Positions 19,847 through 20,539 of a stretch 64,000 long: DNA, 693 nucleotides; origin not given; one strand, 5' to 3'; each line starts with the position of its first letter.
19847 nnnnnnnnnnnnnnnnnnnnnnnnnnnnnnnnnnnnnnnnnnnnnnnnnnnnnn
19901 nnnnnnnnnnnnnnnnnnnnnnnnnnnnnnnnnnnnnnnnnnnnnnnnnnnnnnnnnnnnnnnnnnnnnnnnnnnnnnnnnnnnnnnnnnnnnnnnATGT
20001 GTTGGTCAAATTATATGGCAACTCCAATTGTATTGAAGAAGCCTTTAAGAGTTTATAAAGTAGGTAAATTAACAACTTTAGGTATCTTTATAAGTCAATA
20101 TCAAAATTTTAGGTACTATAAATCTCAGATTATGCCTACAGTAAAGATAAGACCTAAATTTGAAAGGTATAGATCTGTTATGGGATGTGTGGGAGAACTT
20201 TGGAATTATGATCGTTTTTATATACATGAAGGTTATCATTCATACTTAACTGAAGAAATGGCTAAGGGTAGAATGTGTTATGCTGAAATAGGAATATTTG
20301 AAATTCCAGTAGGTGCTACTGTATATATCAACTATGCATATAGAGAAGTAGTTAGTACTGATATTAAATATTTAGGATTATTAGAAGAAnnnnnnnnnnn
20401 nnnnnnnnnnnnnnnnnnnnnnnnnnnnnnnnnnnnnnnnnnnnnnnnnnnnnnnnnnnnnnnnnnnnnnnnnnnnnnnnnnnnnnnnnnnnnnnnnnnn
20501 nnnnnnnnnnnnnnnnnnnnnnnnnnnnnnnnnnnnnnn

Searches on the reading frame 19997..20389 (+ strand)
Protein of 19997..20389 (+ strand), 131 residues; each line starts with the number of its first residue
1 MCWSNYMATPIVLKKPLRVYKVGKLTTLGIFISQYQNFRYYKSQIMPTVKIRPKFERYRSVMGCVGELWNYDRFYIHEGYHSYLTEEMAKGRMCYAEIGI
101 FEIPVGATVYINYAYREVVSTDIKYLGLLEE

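Call 4: search_protein_families(library=pfam, proteins=[window:19997-20389:+], max_evalue=1)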
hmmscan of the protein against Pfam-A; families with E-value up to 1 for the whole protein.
window:19997-20389:+ (131 aa): 0 families

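Call 5: search_protein_families(library=phrogs, proteins=[window:19997-20389:+], max_evalue=1)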
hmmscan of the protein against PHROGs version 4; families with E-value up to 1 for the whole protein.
window:19997-20389:+ (131 aa): 0 families

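Call 27: search_solved_structures(query=A2, max_evalue=10)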
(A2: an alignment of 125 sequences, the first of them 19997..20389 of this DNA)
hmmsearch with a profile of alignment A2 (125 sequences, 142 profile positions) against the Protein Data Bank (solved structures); distinct sequences matched with E-value up to 10: 15.
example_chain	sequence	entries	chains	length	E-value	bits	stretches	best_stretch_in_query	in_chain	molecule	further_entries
8k6e_B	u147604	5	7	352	0.085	15.9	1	44-90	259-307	Legionella effector LnaB | LnaB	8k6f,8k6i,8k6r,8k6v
8j9b_H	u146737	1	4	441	0.092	15.8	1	44-89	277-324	Type IV secretion protein Dot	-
9b2z_A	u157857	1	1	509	0.12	15.4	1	44-89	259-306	Type IV secretion protein Dot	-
1i10_A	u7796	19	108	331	0.19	14.8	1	83-121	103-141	L-LACTATE DEHYDROGENASE M CHAIN | L-lactate dehydrogenase A chain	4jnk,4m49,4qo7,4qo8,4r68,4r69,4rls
4zvv_A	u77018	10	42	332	0.19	14.8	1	83-121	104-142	L-lactate dehydrogenase A chain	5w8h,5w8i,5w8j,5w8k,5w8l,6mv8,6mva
6sbu_A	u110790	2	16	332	0.19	14.8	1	83-121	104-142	L-lactate dehydrogenase A chain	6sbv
5zjd_A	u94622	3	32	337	0.19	14.8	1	83-121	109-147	L-lactate dehydrogenase A chain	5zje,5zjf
4ajp_A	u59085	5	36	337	0.2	14.7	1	83-121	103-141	L-LACTATE DEHYDROGENASE A CHAIN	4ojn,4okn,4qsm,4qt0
7m2n_A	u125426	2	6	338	0.2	14.7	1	83-121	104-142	L-lactate dehydrogenase A chain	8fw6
4l4r_A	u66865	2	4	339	0.2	14.7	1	83-121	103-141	L-lactate dehydrogenase A chain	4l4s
6zzr_AAA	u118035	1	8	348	0.2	14.7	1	83-121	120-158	L-lactate dehydrogenase A chain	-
9bk2_A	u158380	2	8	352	0.21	14.7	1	83-121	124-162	L-lactate dehydrogenase A chain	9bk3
9ldb_A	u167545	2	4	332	0.69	13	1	83-121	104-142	LACTATE DEHYDROGENASE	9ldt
5k0z_A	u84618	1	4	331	1.3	12.1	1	83-122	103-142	L-lactate dehydrogenase B chain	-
2v65_A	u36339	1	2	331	1.3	12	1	83-121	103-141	L-LACTATE DEHYDROGENASE A CHAIN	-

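Call 28: search_protein_families(library=pfam, alignment_id=A2, max_evalue=0.1)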
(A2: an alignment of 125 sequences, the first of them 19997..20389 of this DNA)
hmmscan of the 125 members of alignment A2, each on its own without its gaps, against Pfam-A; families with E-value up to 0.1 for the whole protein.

A. member 1, window:19997-20389:+ (131 aa): 0 families

B. families by the number of members that match (of 125 scanned): 29 families (the first 25 are shown)
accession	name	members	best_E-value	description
PF24703.2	DUF7666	2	0.029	Domain of unknown function (DUF7666)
PF08360.16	TetR_C_5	1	0.00051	QacR-like protein, C-terminal region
PF06270.16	DUF1030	1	0.0032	Protein of unknown function (DUF1030)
PF17597.7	DUF5493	1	0.0042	Family of unknown function (DUF5493)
PF10411.14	DsbC_N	1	0.0053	Disulfide bond isomerase protein N-terminal domain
PF16580.11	Astro_capsid_p2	1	0.0089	C-terminal tail of astrovirus capsid projection or spike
PF06092.17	DUF943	1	0.01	Enterobacterial putative membrane protein (DUF943)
PF22849.2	CATSPERE_Ig-like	1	0.017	CATSPERE Ig-like domain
PF22839.2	DUF7015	1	0.02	Domain of unknown function (DUF7015)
PF17992.7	Agarase_CBM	1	0.021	Agarase CBM like domain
PF11581.13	Argos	1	0.024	Antagonist of EGFR signalling, Argos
PF18947.5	HAMP_2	1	0.036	HAMP domain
PF23450.1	KIAA2026_hel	1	0.038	KIAA2026 helical domain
PF19647.4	DUF6150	1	0.042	Family of unknown function (DUF6150)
PF20143.4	NAD_kinase_C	1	0.048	ATP-NAD kinase C-terminal domain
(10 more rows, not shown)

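Call 31: predict_structure(alignment_id=A2)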
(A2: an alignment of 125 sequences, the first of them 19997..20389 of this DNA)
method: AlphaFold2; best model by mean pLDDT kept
length: 131 residues; sequences in the alignment: 125
mean_pLDDT: 94.3   pTM: 0.85
mean pLDDT of the five models: 94.3, 94.0, 94.0, 93.9, 93.0
residues with pLDDT >= 90: 111; 70-90: 17; 50-70: 3; < 50: 0
segments of 3 or more residues with pLDDT < 50: none
pLDDT, mean of each block of 10 residues (from residue 1): 91 98 97 94 98 95 79 96 97 91 98 97 97 77
secondary structure, 60 per line:
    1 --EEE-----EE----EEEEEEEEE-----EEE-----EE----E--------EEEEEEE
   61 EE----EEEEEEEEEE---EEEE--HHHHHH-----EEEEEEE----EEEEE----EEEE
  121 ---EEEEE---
elements in order: E3-5 E17-25 E31-33 E54-62 E67-76 E80-83 H86-91 E97-103 E108-112 E117-120 E124-128

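Call 44: fold_search(model_id=the predicted structure, library=viral)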
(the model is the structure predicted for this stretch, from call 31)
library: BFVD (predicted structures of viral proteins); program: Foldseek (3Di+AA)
matches with E <= 10: 375; with E <= 0.001: 8
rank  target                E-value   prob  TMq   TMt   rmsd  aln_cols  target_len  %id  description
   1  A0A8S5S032            1.5e-07  1.00  0.69  0.68   3.8       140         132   21  Uncharacterized protein [Myoviridae sp. ctNQV2]
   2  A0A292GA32            1.5e-06  1.00  0.63  0.58   6.6       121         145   19  (no name in the UniProt tables at hand)
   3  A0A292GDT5            2.1e-06  1.00  0.67  0.65   5.1       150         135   17  (no name in the UniProt tables at hand)
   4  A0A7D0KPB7            4.0e-06  1.00  0.66  0.57   5.6       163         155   15  (no name in the UniProt tables at hand)
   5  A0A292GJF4            4.2e-06  1.00  0.64  0.56   7.2       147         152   16  (no name in the UniProt tables at hand)
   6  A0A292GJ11            5.5e-06  1.00  0.65  0.51   6.4       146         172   18  (no name in the UniProt tables at hand)
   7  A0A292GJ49            8.9e-06  1.00  0.62  0.37   7.7       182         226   13  (no name in the UniProt tables at hand)
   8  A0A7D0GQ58            2.6e-05  1.00  0.65  0.65   6.3       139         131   14  (no name in the UniProt tables at hand)
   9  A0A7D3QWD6            2.1e-02  1.00  0.46  0.10   7.9       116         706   14  DUF4116 domain-containing protein [Fadolivirus FV1/VV64]
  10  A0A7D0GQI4            3.0e-02  1.00  0.49  0.53   8.2       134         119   11  (no name in the UniProt tables at hand)
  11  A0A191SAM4            6.4e-02  0.23  0.20  0.18  14.3       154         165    7  (no name in the UniProt tables at hand)
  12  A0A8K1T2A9            7.9e-02  0.99  0.49  0.23   6.8       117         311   15  Ankyrin repeat protein [Megavirus baoshan]
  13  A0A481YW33            1.0e-01  0.98  0.49  0.25   8.3       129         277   13  DUF4116 domain-containing protein [Marseillevirus LCMAC201]
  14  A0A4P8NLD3            1.1e-01  0.97  0.46  0.21   8.2       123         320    8  Pentapeptide [Rheinheimera phage vB_RspM_Barba28A]
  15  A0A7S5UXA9            1.3e-01  0.12  0.18  0.16  14.8       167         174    8  (no name in the UniProt tables at hand)
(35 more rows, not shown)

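Call 45: search_protein_families(library=ncbifam, alignment_id=A2, max_evalue=0.01)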
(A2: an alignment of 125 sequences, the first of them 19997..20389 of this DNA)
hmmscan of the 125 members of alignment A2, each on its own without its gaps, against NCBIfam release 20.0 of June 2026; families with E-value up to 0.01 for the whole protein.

A. member 1, window:19997-20389:+ (131 aa): 0 families

B. families by the number of members that match (of 125 scanned): 5 families
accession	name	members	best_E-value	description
NF009090.0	PRK12426.1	1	0.0013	elongation factor P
NF049899.1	RhamgalacuronBT4153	1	0.0014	rhamnogalacturonidase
TIGR01491.1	HAD-SF-IB-PSPlk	1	0.004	phosphoserine phosphatase-like hydrolase, archaeal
NF051457.1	acryl_TF_AcuR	1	0.0093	acrylate utilization transcriptional regulator AcuR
NF050054.1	CapPschMdfirKpsS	1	0.0095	capsule polysaccharide modification protein KpsS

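Call 53: fold_search(model_id=the predicted structure, library=pdb)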
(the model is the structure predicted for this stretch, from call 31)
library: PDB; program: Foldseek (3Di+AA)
matches with E <= 10: 306; with E <= 0.001: 0
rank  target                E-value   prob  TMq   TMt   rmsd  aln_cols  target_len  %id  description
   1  8kee_c                8.1e-02  0.21  0.20  0.18  14.7       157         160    7  Cyanophage A-1(L) sheath-tube (released 2024-04-10)
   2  8kee_f                1.1e-01  0.20  0.20  0.18  13.8       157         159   10  Cyanophage A-1(L) sheath-tube (released 2024-04-10)
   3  9gts_1a               1.2e-01  0.10  0.16  0.15  12.8       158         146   12  Cryo-EM structure of a contractile injection system in Streptomyces coelicolor, the cap portion in extended state. (released 2025-06-18)
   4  8kee_S                1.5e-01  0.15  0.19  0.17  14.2       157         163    8  Cyanophage A-1(L) sheath-tube (released 2024-04-10)
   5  9m7c_A                1.7e-01  0.13  0.20  0.18  14.5       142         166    7  Cryo-EM structure of bacteriophage NF5 tail tube (released 2025-12-17)
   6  1e3a_B                1.7e-01  0.08  0.15  0.05  18.8       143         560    9  A slow processing precursor penicillin acylase from Escherichia coli (released 2000-11-29)
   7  8brt_B                2.2e-01  0.20  0.21  0.07  17.7       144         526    6  Crystal structure of a variant of penicillin G acylase from Bacillaceae i. s. sp. FJAT-27231 with reduced surface entr (released 2023-05-03)
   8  9m8o_D                2.5e-01  0.11  0.18  0.15  15.1       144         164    8  Cryo-EM structure of bacteriophage NF5 baseplate (released 2025-12-17)
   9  8kee_U                2.9e-01  0.12  0.19  0.17  14.2       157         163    8  Cyanophage A-1(L) sheath-tube (released 2024-04-10)
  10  8kee_T                2.9e-01  0.11  0.18  0.16  14.2       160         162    8  Cyanophage A-1(L) sheath-tube (released 2024-04-10)
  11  1pnk_B                3.4e-01  0.06  0.15  0.05  19.4       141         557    8  PENICILLIN ACYLASE HAS A SINGLE-AMINO-ACID CATALYTIC CENTRE (released 1996-03-16)
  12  9m8o_C                3.8e-01  0.09  0.18  0.15  14.8       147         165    7  Cryo-EM structure of bacteriophage NF5 baseplate (released 2025-12-17)
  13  1fxh_B                3.8e-01  0.06  0.15  0.05  18.8       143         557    9  MUTANT OF PENICILLIN ACYLASE IMPAIRED IN CATALYSIS WITH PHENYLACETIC ACID IN THE ACTIVE SITE (released 2001-03-28)
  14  1gm7_B                4.1e-01  0.06  0.15  0.05  19.4       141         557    8  Crystal structures of penicillin acylase enzyme-substrate complexes: Structural insights into the catalytic mechanism (released 2001-11-28)
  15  9dei_H                4.3e-01  0.13  0.17  0.19  14.9       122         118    4  Trypanosoma brucei mitochondrial RNA-editing catalytic complex 1, U-deletion (RECC1) (released 2026-01-21)
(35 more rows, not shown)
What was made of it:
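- On ADP-ribosyltransferase superfamily (SCOP d.166.1): Caveats: the Z values are low, and Foldseek against PDB finds nothing (call 53).
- On Ntn hydrolases: The Foldseek hits to penicillin acylase are noise (call 53).
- Foldseek against PDB finds nothing (call 53). The Foldseek hits to penicillin acylase have probability 0.2 or less and TM 0.15 (call 53).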

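Call 61: find_homologous_proteins(query=A2, max_evalue=0.00001)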
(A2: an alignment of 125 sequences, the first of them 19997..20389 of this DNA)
Query A2 (125 sequences) (131 aa, profile of the alignment): 1318 proteins with E <= 0.00001 among 2810 candidates; the best 120 are listed.
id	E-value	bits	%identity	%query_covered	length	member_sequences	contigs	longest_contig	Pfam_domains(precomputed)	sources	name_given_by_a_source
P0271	2.6e-26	110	49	94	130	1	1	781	-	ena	-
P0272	5.4e-26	109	-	-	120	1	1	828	-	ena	-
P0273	6.6e-26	109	46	97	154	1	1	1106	-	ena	-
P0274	1.2e-25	108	50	100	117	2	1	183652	-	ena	-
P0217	1.2e-25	108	29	53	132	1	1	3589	-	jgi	jgi:hypothetical protein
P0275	3.7e-25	106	50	100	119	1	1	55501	-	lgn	-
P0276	9.3e-25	105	88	26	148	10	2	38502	-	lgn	-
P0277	1.5e-24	104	-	-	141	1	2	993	-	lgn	-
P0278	1.9e-24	104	40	97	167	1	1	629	-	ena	-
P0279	2.6e-24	104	46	99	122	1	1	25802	-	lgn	-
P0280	5.3e-24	103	63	100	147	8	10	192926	-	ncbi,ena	-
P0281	6.5e-24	102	59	99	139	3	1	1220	-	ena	-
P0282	7.9e-24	102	45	99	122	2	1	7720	-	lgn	-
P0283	1.5e-23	101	72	100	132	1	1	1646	-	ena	-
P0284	2.4e-23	100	68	100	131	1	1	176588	-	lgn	-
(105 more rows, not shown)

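Call 85: search_protein_families(library=padloc, proteins=[window:19997-20389:+], max_evalue=1)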
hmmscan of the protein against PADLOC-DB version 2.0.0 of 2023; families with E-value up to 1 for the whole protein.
window:19997-20389:+ (131 aa): 0 families
